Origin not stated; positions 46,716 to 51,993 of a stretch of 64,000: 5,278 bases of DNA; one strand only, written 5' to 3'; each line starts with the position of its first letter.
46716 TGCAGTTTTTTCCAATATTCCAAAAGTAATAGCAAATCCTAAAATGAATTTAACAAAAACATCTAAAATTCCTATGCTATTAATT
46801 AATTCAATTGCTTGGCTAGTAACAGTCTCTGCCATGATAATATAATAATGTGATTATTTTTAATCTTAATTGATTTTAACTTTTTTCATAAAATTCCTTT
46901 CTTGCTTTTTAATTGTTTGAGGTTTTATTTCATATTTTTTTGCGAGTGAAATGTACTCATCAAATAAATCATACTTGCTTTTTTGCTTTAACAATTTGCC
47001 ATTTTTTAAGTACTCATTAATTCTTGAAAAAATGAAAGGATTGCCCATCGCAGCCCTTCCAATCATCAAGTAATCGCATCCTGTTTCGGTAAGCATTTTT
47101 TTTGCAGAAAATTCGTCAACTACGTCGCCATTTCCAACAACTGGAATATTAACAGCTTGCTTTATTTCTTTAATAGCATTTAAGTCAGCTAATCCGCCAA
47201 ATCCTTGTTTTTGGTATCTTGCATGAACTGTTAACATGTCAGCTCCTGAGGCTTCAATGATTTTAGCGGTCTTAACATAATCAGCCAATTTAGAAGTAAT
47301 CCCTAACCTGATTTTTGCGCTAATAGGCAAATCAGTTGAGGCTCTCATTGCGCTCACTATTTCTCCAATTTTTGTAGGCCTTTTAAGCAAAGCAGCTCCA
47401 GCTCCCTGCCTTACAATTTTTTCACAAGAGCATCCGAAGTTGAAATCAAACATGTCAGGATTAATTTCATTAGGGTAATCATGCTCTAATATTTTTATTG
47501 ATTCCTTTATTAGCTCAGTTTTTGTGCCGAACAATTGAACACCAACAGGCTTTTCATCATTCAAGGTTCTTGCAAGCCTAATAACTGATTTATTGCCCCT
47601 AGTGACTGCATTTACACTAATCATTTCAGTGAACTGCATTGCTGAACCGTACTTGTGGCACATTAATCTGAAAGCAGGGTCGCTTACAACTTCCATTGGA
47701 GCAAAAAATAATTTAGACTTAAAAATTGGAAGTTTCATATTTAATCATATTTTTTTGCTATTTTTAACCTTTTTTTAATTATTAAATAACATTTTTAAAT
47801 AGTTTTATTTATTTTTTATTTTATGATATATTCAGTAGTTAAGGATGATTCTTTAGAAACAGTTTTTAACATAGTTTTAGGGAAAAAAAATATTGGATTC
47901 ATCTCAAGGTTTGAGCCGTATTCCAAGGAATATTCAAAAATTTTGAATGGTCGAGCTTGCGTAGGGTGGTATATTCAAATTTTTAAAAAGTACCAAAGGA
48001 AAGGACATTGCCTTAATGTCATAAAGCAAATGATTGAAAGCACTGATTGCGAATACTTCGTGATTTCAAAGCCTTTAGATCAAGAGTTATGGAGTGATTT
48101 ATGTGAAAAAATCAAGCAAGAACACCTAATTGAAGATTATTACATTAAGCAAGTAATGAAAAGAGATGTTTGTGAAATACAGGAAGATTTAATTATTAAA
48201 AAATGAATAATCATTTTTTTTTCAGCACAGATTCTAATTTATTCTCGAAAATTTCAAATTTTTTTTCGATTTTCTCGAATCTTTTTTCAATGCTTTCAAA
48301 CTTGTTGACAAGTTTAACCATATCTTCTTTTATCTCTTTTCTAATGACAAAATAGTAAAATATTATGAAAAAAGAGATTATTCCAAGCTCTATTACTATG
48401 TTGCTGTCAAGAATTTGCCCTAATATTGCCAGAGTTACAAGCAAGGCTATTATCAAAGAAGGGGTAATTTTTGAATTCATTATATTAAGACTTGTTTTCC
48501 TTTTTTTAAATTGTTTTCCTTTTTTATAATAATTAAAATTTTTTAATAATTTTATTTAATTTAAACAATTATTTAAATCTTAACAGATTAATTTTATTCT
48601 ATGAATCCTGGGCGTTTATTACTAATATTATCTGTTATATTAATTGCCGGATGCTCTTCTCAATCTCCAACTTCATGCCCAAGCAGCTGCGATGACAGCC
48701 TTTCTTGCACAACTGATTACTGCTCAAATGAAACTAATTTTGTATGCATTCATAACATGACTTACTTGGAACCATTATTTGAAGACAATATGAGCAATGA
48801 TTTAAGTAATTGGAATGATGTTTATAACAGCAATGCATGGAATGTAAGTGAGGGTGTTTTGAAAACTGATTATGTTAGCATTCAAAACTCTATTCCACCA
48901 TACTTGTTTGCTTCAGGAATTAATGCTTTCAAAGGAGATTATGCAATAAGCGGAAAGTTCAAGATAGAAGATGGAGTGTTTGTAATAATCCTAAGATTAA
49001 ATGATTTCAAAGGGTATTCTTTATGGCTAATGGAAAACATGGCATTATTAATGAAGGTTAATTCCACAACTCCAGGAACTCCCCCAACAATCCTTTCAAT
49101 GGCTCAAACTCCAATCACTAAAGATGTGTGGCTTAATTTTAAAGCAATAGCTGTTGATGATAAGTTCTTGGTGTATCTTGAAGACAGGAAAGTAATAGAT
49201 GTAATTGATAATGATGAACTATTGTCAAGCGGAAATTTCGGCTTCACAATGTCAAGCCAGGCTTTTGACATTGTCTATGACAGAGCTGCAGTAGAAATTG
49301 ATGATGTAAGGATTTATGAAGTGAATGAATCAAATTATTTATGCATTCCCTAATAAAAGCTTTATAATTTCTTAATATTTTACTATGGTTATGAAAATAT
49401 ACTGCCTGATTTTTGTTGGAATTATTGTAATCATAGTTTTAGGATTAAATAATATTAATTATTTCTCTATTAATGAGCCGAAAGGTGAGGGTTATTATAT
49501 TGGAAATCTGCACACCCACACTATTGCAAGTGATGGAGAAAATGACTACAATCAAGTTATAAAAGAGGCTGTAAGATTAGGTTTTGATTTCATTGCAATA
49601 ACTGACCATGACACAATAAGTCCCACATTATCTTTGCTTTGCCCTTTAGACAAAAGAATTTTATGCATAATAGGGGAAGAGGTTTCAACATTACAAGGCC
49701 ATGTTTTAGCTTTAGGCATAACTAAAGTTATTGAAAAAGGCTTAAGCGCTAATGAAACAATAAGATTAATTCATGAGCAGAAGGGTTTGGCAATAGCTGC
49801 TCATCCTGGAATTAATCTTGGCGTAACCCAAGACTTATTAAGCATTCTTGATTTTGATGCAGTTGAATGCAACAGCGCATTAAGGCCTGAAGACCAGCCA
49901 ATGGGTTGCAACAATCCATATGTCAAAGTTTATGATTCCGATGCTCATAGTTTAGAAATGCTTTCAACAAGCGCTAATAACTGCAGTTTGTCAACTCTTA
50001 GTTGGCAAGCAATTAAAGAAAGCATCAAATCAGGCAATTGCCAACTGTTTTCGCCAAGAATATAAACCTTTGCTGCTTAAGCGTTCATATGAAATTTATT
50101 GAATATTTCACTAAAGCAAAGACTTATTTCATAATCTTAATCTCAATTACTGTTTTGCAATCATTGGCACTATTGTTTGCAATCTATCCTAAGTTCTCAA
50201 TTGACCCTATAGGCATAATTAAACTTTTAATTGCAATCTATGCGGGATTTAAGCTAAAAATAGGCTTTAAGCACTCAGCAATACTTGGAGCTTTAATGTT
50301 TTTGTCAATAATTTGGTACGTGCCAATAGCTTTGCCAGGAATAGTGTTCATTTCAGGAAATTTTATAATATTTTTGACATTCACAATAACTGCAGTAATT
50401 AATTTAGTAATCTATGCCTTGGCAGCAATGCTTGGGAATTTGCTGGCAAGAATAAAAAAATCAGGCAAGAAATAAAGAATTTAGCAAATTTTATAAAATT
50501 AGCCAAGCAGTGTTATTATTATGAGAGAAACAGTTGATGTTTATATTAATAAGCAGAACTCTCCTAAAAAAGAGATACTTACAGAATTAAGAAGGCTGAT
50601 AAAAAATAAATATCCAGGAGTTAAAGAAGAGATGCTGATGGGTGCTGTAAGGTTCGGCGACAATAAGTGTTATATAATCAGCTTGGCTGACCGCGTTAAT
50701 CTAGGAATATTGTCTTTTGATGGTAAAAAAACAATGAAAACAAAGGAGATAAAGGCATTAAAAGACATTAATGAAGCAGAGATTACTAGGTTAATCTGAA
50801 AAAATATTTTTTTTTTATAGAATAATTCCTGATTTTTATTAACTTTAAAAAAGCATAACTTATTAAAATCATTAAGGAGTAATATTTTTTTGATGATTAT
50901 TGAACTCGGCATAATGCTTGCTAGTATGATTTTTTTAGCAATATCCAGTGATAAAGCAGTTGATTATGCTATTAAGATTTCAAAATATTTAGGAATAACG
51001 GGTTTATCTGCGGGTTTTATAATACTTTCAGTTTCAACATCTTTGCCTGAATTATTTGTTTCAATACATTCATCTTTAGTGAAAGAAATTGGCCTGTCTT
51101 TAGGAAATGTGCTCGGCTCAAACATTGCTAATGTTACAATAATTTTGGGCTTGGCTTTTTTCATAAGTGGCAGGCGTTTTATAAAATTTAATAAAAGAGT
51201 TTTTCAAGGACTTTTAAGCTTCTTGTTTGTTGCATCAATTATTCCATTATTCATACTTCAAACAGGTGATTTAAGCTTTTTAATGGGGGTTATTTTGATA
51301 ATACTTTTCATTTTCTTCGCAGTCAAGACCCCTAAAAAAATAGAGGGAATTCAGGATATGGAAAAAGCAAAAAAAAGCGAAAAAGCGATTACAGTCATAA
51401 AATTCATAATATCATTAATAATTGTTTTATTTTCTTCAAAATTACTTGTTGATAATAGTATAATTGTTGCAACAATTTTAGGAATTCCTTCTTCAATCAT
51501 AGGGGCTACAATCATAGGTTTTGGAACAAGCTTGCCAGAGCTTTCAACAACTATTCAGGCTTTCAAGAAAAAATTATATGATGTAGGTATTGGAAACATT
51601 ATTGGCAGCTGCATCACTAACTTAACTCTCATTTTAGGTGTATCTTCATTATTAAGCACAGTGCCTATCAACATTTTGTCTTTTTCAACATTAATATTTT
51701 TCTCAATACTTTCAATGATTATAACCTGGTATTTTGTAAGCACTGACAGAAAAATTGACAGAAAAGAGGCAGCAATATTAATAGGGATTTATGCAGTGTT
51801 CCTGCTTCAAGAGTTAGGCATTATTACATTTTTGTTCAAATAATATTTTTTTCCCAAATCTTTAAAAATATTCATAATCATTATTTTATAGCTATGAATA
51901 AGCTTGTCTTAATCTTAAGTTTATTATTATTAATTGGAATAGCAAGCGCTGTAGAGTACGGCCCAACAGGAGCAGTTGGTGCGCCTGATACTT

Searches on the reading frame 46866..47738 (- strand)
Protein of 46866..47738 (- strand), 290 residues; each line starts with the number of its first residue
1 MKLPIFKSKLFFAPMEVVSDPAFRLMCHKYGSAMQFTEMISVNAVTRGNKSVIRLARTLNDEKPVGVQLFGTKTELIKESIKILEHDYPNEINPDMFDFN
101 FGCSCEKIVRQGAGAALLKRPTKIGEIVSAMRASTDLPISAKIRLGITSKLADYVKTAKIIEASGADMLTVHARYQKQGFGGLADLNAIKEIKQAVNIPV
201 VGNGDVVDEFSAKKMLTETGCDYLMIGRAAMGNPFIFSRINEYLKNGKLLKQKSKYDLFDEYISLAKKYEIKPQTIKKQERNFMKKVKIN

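Call 33: search_protein_families(library=pfam, proteins=[window:46866-47738:-], max_evalue=0.001)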
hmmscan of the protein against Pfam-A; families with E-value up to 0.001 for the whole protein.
window:46866-47738:- (290 aa): 2 families
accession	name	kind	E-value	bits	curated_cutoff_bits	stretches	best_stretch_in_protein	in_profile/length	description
PF01207.24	Dus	-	7.2e-65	219.6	20.4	1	12-254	2-240/311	Dihydrouridine synthase (Dus)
PF01680.23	SOR_SNZ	-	0.00012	22.3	27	0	156-223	24-95/207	SOR/SNZ family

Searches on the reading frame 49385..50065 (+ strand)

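Call 34: search_protein_families(library=pfam, proteins=[window:49385-50065:+], max_evalue=0.001)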
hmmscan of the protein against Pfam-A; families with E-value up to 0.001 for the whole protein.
window:49385-50065:+ (226 aa): 1 family
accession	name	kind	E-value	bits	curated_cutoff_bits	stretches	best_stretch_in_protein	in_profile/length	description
PF02811.25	PHP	-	6.6e-07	30.2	26.4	1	42-120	2-41/164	PHP domain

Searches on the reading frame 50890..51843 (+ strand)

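Call 34: search_protein_families(library=pfam, proteins=[window:50890-51843:+], max_evalue=0.001)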
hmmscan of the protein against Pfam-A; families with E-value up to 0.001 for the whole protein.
window:50890-51843:+ (317 aa): 1 family
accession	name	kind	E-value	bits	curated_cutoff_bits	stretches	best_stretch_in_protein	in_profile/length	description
PF01699.29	Na_Ca_ex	-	5.9e-52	176.1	24.9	2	170-306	4-147/151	Sodium/calcium exchanger protein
